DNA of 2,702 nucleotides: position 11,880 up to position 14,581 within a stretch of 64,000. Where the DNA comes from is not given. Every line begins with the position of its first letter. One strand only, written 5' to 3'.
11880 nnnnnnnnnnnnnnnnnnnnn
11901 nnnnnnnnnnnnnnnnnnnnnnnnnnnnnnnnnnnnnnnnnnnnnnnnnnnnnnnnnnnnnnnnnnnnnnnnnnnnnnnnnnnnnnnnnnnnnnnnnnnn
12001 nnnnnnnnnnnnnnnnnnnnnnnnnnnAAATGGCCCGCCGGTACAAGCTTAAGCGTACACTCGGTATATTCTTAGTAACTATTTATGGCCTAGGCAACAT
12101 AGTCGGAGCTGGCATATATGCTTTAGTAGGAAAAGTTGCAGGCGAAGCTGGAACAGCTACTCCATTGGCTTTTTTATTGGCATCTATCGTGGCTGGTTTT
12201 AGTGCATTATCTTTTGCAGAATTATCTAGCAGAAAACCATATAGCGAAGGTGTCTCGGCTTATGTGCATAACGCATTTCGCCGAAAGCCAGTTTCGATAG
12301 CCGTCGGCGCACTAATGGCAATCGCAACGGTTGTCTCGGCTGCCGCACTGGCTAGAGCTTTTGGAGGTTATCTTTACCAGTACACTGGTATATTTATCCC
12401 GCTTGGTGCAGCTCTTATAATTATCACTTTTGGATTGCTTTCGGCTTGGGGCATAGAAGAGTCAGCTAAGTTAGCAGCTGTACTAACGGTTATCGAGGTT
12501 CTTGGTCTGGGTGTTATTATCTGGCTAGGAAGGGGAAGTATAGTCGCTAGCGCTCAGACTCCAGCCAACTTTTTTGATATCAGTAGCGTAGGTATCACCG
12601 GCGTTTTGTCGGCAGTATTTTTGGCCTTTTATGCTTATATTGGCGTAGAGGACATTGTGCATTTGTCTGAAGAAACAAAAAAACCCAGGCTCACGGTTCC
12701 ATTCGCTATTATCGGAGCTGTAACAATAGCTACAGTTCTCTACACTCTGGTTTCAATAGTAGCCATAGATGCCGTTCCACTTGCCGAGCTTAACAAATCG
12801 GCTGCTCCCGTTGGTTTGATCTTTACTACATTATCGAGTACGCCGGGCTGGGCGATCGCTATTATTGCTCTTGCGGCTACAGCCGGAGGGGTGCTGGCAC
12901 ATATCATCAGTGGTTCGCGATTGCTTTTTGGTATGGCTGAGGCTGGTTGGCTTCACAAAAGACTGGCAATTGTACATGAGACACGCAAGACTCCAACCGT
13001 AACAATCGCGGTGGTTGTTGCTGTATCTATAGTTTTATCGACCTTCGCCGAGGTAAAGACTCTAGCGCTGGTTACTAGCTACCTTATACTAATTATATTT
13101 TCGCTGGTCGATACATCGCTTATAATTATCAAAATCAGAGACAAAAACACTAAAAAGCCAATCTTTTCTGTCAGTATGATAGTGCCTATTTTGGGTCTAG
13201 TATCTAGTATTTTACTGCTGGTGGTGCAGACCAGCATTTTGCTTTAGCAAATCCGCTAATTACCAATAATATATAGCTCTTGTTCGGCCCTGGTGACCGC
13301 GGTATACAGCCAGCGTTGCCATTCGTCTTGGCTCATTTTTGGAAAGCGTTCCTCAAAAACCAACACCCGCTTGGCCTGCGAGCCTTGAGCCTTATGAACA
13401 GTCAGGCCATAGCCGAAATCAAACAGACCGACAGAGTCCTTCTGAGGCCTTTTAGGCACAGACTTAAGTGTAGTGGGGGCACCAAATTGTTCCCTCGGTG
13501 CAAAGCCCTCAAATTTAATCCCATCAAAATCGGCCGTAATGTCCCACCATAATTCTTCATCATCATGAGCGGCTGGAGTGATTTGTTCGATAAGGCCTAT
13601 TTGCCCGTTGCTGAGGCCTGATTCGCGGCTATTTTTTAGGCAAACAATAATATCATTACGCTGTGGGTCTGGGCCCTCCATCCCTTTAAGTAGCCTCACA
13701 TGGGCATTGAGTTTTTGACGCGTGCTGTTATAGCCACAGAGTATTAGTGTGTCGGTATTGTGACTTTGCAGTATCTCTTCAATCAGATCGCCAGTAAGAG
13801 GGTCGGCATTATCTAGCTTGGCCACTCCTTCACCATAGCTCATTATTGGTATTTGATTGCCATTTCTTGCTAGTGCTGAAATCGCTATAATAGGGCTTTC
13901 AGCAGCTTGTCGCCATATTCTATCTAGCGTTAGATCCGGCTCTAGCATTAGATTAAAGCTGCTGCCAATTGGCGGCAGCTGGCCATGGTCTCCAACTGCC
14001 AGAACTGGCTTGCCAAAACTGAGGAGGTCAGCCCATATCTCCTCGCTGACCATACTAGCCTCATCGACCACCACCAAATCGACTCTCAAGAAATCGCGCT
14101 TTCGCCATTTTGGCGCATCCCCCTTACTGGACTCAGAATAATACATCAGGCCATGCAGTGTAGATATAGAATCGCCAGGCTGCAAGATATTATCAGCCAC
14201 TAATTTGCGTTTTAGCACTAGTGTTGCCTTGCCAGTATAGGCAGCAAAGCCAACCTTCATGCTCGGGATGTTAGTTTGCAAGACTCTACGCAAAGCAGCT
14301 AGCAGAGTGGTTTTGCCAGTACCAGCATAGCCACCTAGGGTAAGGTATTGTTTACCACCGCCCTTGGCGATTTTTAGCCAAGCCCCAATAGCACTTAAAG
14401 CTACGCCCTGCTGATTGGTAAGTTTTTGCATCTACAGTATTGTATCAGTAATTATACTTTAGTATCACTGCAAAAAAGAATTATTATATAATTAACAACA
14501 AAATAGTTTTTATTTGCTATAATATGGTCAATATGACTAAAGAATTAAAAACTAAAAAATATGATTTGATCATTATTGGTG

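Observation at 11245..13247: A heliorhodopsin gene translationally coupled to an APC-family permease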

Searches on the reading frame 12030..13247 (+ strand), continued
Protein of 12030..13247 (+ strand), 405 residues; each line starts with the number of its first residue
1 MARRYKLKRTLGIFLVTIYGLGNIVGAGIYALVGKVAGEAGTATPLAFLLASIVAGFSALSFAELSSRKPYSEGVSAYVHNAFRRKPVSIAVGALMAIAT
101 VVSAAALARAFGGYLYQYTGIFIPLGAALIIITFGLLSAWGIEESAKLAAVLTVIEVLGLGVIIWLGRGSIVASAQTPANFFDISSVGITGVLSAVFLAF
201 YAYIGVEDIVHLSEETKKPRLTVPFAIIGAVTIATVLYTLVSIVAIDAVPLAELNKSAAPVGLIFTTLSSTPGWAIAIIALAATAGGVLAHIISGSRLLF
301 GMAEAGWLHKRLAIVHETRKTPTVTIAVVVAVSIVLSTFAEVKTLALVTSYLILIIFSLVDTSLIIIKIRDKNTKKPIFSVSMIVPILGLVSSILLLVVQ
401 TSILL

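Call 52: find_encoding_contigs(protein=P0159, flank=4000, max_places=1)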
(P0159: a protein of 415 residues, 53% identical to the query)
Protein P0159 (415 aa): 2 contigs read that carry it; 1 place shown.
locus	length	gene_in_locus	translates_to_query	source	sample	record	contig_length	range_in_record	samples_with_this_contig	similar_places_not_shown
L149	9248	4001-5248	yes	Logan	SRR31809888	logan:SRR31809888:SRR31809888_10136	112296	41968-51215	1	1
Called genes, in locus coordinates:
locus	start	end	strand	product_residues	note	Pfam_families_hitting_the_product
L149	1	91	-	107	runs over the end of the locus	-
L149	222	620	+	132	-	PF00903:Glyoxalase (weak), PF22677:Ble-like_N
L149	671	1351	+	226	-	PF02963:EcoRI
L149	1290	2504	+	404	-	PF02086:MethyltransfD12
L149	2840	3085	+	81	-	-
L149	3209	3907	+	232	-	PF01148:CTP_transf_1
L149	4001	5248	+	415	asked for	PF13520:AA_permease_2, PF00324:AA_permease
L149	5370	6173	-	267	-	-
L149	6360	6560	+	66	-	-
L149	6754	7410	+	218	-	PF01551:Peptidase_M23 (weak)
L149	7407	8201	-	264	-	PF14397:ATPgrasp_ST (faint), PF14398:ATPgrasp_YheCD (faint), PF07478:Dala_Dala_lig_C (weak), PF08443:RimK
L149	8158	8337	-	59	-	-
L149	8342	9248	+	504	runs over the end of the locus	PF11074:DUF2779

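Call 56: search_protein_families(library=pfam, proteins=[L145:2665-3843:+], max_evalue=0.01)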
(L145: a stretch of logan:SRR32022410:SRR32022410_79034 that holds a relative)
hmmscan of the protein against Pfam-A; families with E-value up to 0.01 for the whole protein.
L145:2665-3843:+ (392 aa): 2 families
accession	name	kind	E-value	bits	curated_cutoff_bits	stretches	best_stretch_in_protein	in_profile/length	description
PF11335.13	DUF3137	-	0.0021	18.4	26.1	1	218-270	47-101/139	Protein of unknown function (DUF3137)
PF20990.2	DUF2207_C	-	0.0021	18.2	33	0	8-106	113-192/247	Predicted membrane protein (DUF2207) C-terminal domain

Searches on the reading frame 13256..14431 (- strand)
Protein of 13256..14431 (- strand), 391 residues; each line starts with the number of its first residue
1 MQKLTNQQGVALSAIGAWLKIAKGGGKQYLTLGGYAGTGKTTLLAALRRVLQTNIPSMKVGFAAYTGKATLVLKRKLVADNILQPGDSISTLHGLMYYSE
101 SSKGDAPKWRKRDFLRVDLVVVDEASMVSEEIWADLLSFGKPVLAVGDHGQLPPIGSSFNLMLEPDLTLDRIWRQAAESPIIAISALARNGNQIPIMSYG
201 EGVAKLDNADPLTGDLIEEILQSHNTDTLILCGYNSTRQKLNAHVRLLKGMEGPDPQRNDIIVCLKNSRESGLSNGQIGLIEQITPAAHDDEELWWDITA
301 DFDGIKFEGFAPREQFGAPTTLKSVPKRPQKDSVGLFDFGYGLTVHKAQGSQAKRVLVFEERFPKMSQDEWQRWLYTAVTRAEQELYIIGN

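Call 3: search_protein_families(library=pfam, proteins=[window:13256-14431:-], max_evalue=0.01)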
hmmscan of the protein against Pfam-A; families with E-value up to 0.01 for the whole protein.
window:13256-14431:- (391 aa): 11 families
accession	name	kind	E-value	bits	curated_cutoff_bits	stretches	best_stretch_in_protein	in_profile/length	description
PF13604.12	AAA_30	-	8.9e-21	74.9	27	1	26-193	17-173/191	AAA domain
PF13245.12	AAA_19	-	4.1e-17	63.1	25.1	1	29-156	13-133/134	AAA domain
PF13538.12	UvrD_C_2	-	1.6e-13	50.7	27.4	1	340-389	2-52/52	UvrD-like helicase C-terminal domain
PF13401.12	AAA_22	-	2.9e-06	28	27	1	26-141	4-109/130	AAA domain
PF13086.12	AAA_11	-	5.1e-06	26.9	27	1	116-155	213-253/257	AAA domain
PF01443.25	Viral_helicase1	-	7.5e-06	26.4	21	0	343-389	180-227/228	Viral superfamily 1 RNA helicase core domain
PF05970.20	PIF1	-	1.6e-05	25.1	25.9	1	5-136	3-122/223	PIF1-like helicase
PF13191.12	AAA_16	-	0.00018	22.5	32.6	1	20-59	17-52/167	AAA ATPase domain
PF13361.12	UvrD_C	-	0.00067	19.6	25.6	1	343-389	290-346/350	UvrD-like helicase C-terminal domain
PF18335.7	SH3_13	-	0.0022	18.2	41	1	259-288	29-55/65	ATP-dependent RecD-like DNA helicase SH3 domain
PF09848.15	SLFN-g3_helicase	-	0.0044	16.8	24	1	30-127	4-90/354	Schlafen group 3, DNA/RNA helicase domain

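Call 4: search_protein_families(library=ncbifam, proteins=[window:13256-14431:-], max_evalue=0.01)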
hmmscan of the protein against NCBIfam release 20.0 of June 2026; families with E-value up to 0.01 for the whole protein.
window:13256-14431:- (391 aa): 9 families
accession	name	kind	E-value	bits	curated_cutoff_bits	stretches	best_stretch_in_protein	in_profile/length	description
TIGR01448.2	helicase_RecD2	equivalog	3.6e-29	101.5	500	1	30-391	334-689/713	SF1B family DNA helicase RecD2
TIGR01447.1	recD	equivalog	5.9e-26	91.2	310.15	2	33-157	169-306/597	exodeoxyribonuclease V subunit alpha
TIGR02768.1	TraA_Ti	equivalog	3.3e-14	52.1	590.45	1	34-362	382-693/751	Ti-type conjugative transfer relaxase TraA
NF008127.0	PRK10875.1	equivalog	6.1e-12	44.9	671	2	32-152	176-308/619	exodeoxyribonuclease V subunit alpha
NF040671.1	PLuB_AAA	exception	9.8e-06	23.2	999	1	110-158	956-1004/1256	PLuB system helicase-like protein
NF010464.0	PRK13889.1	subfamily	1.6e-05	23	1015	0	34-358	369-675/992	conjugal transfer relaxase TraA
NF010402.0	PRK13826.1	subfamily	0.00013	19.9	1317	0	337-387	690-734/1102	Dtr system oriT relaxase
NF042953.1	Hhe_antiphage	equivalog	0.00082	16.8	2000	1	115-166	1280-1330/1797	DUF4011 domain-containing anti-phage protein Hhe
TIGR00376.1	TIGR00376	hypoth_equivalog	0.0028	16.2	348.9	0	116-156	363-403/639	IGHMBP2 family helicase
